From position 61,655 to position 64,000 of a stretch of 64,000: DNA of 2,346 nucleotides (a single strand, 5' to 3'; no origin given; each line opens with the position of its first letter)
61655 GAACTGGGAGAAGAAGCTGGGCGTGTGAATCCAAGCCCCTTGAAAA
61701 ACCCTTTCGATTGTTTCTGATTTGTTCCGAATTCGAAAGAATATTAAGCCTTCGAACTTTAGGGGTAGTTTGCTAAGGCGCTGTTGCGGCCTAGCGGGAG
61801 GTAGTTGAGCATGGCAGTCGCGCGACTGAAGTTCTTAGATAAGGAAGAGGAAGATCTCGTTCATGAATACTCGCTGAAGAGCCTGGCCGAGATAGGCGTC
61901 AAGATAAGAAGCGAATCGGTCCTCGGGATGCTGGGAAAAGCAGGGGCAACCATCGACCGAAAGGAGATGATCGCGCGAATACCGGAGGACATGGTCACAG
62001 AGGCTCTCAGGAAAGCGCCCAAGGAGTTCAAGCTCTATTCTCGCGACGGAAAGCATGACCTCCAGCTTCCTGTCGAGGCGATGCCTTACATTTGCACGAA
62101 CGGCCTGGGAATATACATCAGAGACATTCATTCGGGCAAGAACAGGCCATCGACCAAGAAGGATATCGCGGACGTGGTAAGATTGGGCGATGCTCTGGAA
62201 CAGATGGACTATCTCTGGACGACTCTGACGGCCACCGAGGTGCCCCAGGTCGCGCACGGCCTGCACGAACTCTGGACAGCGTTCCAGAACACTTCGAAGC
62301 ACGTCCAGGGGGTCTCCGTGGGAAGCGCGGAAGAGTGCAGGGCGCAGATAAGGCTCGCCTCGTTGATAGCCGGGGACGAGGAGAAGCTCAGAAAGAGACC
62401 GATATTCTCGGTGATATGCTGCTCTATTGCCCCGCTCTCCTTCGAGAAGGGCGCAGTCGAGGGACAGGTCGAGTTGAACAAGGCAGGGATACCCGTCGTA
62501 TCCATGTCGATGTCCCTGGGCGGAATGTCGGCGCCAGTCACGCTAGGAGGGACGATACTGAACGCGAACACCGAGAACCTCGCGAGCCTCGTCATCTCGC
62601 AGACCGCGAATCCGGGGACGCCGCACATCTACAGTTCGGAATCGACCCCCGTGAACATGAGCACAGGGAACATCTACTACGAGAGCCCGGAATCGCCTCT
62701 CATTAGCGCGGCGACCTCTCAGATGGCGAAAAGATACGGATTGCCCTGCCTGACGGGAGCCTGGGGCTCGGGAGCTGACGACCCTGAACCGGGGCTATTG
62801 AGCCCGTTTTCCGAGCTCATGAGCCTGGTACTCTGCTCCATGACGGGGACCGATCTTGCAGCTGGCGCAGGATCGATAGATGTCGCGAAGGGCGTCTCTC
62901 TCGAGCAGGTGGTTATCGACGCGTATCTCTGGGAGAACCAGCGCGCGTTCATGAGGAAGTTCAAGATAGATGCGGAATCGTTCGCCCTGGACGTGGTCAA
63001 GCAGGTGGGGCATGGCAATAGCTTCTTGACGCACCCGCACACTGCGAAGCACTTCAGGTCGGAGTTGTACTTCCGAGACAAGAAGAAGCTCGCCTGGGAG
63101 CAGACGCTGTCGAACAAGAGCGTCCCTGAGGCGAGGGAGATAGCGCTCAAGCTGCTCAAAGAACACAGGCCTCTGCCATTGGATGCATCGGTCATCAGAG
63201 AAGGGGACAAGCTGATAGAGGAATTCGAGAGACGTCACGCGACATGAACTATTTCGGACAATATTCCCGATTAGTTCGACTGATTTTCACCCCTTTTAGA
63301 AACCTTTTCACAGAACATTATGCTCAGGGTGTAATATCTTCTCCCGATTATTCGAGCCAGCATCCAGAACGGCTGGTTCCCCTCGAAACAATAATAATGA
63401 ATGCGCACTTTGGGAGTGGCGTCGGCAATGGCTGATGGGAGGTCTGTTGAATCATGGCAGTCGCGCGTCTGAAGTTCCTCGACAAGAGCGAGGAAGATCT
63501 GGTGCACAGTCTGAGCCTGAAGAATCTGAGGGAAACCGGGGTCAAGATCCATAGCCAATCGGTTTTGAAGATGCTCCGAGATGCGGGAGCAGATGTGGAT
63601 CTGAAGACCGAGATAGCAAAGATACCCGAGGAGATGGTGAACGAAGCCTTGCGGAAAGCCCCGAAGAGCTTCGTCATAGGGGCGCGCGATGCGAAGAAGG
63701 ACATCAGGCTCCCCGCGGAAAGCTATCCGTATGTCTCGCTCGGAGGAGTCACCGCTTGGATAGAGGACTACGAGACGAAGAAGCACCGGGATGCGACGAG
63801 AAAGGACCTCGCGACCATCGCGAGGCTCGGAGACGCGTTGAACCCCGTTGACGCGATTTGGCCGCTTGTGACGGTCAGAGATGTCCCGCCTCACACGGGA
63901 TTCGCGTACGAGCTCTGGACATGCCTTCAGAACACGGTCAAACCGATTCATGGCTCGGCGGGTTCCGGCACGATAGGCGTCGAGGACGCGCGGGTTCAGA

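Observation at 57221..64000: Tandem array of five uninterrupted MttB-superfamily methyltransferase genes, with a sixth at 29.4 kb, and no corrinoid-protein or MtbA partner in view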

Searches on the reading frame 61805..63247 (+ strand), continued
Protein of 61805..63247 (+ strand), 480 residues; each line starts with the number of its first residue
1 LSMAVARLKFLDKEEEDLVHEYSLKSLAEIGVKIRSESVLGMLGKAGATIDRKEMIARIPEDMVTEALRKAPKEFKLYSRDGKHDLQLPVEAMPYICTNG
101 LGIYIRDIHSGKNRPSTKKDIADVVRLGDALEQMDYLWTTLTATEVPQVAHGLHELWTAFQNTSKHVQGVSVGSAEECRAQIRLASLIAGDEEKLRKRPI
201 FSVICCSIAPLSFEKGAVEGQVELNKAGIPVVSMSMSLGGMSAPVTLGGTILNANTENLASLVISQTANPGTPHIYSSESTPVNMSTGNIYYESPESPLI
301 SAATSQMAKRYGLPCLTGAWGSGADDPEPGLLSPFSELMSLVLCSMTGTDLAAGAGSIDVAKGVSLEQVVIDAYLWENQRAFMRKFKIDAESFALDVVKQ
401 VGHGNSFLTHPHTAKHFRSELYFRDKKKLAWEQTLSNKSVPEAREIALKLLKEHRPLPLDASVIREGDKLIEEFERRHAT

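Call 68: search_solved_structures(query=L006:13855-15234:+, show_alignments=1)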
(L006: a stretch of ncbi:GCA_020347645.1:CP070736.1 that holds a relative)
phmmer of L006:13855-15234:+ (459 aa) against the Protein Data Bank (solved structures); distinct sequences matched with E-value up to 0.001: 2.
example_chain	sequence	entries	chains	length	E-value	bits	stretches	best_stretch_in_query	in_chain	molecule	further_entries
1l2q_A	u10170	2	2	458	1.8e-74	254.4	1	5-453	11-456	monomethylamine methyltransferase | Monomethylamine methyltransferase mtmB1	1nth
1tv2_A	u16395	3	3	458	1.9e-74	254.2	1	5-453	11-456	Monomethylamine methyltransferase mtmB1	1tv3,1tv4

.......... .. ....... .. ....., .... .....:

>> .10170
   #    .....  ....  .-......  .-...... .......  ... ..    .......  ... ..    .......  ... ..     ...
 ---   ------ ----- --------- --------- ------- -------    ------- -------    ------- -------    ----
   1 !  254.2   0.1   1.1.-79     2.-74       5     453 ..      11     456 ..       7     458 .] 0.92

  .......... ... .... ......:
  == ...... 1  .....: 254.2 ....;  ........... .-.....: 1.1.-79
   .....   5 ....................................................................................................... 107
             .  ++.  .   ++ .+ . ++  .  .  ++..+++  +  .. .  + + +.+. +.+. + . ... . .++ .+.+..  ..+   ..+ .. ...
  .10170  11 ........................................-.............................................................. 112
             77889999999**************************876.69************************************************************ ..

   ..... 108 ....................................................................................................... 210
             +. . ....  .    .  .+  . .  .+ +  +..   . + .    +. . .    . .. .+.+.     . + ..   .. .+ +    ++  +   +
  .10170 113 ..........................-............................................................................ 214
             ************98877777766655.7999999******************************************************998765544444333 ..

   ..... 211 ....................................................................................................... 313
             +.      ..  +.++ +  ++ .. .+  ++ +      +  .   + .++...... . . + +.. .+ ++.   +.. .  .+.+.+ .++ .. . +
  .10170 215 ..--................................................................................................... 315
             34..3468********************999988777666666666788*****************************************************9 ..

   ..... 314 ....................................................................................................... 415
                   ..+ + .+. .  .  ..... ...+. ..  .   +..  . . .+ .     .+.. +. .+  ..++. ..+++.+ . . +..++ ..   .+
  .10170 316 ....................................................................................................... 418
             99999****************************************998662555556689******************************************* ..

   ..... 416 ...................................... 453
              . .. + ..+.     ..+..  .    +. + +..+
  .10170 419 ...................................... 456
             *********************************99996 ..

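Call 76: find_encoding_contigs(protein=P0132, flank=10000, max_places=2)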
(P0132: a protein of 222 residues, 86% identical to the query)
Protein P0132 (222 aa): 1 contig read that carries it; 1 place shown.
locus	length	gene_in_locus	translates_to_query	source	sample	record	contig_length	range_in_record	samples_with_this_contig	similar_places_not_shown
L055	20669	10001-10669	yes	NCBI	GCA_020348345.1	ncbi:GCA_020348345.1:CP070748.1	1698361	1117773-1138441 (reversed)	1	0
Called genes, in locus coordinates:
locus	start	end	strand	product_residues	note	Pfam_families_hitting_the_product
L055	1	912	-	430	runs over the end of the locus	PF00275:EPSP_synthase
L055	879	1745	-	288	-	PF00288:GHMP_kinases_N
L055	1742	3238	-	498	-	PF01487:DHquinase_I, PF08501:Shikimate_dh_N, PF01488:Shikimate_DH, PF18317:SDH_C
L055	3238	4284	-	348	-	PF01959:DHQS, PF26558:DHQS_2nd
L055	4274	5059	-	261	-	PF01791:DeoC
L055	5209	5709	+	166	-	-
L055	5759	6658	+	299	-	PF00892:EamA, PF03151:TPT (weak), PF00892:EamA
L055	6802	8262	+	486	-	PF06253:MTTB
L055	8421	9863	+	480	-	PF06253:MTTB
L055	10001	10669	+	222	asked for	PF02607:B12-binding_2, PF02310:B12-binding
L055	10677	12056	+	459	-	PF05369:MtmB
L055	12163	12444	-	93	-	PF13145:Rotamase_2, PF13616:Rotamase_3, PF00639:Rotamase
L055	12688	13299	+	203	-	PF01047:MarR (faint), PF13404:HTH_AsnC-type, PF13412:HTH_24, PF08394:Arc_trans_TRASH (weak), PF24273:TRASH_HVO_1752_C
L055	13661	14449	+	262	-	PF01946:Thi4, PF00890:FAD_binding_2, PF01266:DAO, PF01494:FAD_binding_3, PF03486:HI0933_like, PF07992:Pyr_redox_2 (weak), PF12831:FAD_oxidored, PF13450:NAD_binding_8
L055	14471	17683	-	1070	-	PF25596:CPSase_L_D1, PF02786:CPSase_L_D2, PF02787:CPSase_L_D3, PF25596:CPSase_L_D1, PF02786:CPSase_L_D2, PF02222:ATP-grasp, PF07478:Dala_Dala_lig_C, PF02142:MGS, +3 more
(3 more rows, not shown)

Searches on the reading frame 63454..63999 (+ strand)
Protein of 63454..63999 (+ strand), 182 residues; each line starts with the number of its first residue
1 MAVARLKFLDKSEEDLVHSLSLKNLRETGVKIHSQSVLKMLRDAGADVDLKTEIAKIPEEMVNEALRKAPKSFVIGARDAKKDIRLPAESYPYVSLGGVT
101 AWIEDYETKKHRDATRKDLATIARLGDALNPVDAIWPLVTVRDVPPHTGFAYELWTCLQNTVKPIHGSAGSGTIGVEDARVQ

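Call 8: search_protein_families(library=pfam, proteins=[window:63454-63999:+])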
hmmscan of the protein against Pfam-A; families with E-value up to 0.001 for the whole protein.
window:63454-63999:+ (182 aa): 1 family
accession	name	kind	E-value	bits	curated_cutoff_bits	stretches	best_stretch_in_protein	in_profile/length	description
PF06253.16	MTTB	-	2.6e-18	65.7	25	1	4-169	29-191/500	Trimethylamine methyltransferase (MTTB)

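Call 9: search_protein_families(library=ncbifam, proteins=[window:63454-63999:+])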
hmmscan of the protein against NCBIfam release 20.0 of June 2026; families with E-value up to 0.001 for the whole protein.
window:63454-63999:+ (182 aa): 1 family
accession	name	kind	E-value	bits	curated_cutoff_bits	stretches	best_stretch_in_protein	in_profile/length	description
TIGR02369.2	trimeth_pyl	equivalog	2.4e-34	118.7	525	1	6-171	3-167/469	[trimethylamine--corrinoid protein] Co-methyltransferase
